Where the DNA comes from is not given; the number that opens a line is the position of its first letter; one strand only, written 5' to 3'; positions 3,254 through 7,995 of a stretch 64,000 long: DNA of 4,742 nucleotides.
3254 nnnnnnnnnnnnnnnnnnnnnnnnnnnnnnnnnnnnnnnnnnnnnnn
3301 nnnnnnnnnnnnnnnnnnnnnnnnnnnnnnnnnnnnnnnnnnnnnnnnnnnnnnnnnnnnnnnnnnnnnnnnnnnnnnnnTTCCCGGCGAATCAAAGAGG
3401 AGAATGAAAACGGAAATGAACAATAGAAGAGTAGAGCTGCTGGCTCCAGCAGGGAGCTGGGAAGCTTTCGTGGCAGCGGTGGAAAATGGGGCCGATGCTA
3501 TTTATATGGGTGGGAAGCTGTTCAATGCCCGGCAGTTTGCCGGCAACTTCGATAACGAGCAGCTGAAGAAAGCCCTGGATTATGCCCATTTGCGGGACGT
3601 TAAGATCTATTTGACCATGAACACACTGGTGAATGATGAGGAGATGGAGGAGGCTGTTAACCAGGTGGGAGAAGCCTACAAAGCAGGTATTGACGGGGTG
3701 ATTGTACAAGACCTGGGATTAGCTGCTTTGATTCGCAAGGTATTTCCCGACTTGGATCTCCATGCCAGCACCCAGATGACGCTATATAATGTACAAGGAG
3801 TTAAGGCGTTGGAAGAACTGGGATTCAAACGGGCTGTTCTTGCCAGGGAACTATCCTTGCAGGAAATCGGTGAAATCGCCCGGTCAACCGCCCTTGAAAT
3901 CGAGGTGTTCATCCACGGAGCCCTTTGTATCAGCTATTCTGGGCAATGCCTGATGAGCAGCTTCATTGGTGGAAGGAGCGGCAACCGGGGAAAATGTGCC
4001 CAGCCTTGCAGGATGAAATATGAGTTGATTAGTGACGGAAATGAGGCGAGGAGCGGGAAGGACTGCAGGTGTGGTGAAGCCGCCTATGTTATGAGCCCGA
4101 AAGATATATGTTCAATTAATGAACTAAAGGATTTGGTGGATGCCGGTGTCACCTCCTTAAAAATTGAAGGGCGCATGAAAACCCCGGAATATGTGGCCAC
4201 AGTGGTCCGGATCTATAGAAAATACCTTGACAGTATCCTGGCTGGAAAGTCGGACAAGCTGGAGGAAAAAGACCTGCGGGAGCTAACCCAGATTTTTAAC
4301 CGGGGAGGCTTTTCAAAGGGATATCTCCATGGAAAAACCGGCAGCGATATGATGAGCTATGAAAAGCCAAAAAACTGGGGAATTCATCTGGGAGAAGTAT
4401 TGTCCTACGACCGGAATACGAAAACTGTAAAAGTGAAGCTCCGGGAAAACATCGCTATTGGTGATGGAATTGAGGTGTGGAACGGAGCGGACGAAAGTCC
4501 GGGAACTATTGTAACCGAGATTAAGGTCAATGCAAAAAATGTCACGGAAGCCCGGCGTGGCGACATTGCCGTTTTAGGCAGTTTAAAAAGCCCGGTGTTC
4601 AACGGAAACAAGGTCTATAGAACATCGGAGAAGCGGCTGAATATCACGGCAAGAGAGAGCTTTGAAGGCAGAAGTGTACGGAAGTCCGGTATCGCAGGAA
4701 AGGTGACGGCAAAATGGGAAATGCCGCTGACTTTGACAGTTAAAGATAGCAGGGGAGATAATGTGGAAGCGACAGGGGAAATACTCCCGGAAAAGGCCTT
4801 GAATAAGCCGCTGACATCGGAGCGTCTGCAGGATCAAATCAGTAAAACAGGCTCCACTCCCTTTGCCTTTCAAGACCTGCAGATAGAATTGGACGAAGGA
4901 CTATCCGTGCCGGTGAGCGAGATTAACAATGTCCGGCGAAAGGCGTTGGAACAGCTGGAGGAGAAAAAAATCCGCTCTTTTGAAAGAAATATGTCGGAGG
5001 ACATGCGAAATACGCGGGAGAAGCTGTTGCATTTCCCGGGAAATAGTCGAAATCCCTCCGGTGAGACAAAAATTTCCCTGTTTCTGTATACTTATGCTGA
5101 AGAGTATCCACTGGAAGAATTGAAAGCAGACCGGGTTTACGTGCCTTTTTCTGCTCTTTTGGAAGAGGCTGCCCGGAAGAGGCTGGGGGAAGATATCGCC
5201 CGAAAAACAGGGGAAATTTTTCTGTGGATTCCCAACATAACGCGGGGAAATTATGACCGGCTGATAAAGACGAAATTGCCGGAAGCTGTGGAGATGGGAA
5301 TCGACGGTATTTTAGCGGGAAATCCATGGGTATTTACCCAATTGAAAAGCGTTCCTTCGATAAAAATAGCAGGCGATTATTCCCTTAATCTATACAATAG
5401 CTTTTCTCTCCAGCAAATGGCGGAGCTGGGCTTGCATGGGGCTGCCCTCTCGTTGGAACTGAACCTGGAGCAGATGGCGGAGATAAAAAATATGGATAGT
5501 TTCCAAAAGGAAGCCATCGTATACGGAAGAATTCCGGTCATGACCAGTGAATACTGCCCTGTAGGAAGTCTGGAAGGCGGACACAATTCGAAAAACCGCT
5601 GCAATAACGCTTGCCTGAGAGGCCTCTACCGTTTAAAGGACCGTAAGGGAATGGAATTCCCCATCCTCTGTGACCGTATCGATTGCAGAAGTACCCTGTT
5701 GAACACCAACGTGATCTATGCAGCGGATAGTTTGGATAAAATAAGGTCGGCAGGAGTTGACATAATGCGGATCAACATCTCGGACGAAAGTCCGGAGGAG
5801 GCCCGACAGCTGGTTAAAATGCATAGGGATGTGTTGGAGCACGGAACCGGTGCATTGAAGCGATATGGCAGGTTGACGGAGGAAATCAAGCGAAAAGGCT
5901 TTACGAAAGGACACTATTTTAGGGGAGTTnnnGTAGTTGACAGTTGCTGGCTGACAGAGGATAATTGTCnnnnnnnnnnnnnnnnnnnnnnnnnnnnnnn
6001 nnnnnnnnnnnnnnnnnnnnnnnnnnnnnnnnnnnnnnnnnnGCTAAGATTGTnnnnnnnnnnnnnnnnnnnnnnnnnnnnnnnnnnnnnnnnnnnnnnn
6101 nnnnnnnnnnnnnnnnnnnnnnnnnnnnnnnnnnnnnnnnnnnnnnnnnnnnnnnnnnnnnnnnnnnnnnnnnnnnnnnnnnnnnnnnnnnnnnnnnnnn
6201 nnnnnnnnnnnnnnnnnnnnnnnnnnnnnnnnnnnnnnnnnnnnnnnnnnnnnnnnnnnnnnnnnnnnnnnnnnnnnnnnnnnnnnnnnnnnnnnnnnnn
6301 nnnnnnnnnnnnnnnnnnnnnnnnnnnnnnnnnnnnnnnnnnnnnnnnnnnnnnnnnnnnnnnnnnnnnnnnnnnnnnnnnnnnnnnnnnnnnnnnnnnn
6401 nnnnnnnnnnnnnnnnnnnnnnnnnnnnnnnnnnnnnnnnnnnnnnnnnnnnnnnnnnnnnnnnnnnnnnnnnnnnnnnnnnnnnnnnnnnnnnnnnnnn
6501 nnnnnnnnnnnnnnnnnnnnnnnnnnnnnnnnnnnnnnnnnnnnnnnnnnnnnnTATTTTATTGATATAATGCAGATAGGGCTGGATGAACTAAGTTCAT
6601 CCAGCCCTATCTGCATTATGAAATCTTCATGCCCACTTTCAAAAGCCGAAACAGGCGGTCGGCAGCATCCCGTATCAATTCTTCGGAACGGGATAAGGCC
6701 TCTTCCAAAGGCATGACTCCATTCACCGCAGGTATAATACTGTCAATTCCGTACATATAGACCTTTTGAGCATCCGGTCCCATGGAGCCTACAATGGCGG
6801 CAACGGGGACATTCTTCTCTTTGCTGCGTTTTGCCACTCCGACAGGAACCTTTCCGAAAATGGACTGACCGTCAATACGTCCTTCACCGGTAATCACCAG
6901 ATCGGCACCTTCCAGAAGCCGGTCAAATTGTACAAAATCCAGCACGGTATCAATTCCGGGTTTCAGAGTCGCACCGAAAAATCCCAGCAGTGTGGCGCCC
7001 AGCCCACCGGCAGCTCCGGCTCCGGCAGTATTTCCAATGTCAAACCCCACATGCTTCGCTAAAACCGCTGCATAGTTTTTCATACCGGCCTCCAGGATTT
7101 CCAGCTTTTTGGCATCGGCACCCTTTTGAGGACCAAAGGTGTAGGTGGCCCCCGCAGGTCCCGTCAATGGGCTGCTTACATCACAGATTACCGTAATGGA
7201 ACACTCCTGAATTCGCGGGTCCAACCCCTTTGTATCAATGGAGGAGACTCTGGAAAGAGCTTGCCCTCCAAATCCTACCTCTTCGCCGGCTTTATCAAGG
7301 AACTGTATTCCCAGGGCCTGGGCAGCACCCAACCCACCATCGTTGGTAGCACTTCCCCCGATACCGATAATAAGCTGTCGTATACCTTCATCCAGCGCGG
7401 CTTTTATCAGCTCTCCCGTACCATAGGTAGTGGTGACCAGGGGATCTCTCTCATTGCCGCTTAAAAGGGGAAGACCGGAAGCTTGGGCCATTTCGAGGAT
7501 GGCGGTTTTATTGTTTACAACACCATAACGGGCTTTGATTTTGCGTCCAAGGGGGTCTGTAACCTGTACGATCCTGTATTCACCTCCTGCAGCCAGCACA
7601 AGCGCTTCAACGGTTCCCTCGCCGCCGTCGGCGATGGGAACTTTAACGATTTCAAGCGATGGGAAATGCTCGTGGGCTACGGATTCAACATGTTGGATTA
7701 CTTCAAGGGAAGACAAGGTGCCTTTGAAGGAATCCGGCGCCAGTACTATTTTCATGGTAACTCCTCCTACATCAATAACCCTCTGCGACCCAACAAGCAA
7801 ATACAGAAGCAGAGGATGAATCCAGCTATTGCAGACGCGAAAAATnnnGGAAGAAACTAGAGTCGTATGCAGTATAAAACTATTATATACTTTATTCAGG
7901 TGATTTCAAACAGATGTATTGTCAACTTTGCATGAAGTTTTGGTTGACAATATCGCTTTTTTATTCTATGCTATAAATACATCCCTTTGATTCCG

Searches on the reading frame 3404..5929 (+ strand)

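Call 26: search_protein_families(library=pfam, proteins=[window:3404-5929:+], max_evalue=0.00001)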
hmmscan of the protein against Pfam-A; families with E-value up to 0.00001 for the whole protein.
window:3404-5929:+ (842 aa): 2 families
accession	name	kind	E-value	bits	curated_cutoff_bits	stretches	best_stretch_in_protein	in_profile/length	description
PF01136.24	Peptidase_U32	-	4.2e-111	370.3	22.4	2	81-312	1-231/233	Peptidase family U32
PF12392.13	DUF3656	-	7e-29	101.2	22.1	1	404-522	1-108/109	Collagenase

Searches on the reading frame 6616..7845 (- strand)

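Call 26: search_protein_families(library=pfam, proteins=[window:6616-7845:-], max_evalue=0.00001)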
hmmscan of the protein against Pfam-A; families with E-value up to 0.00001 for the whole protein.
window:6616-7845:- (409 aa): 1 family
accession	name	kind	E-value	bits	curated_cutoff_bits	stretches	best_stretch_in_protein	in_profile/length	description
PF02595.20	Gly_kinase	-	2.6e-147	491.1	23.3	1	33-403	1-372/372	Glycerate kinase family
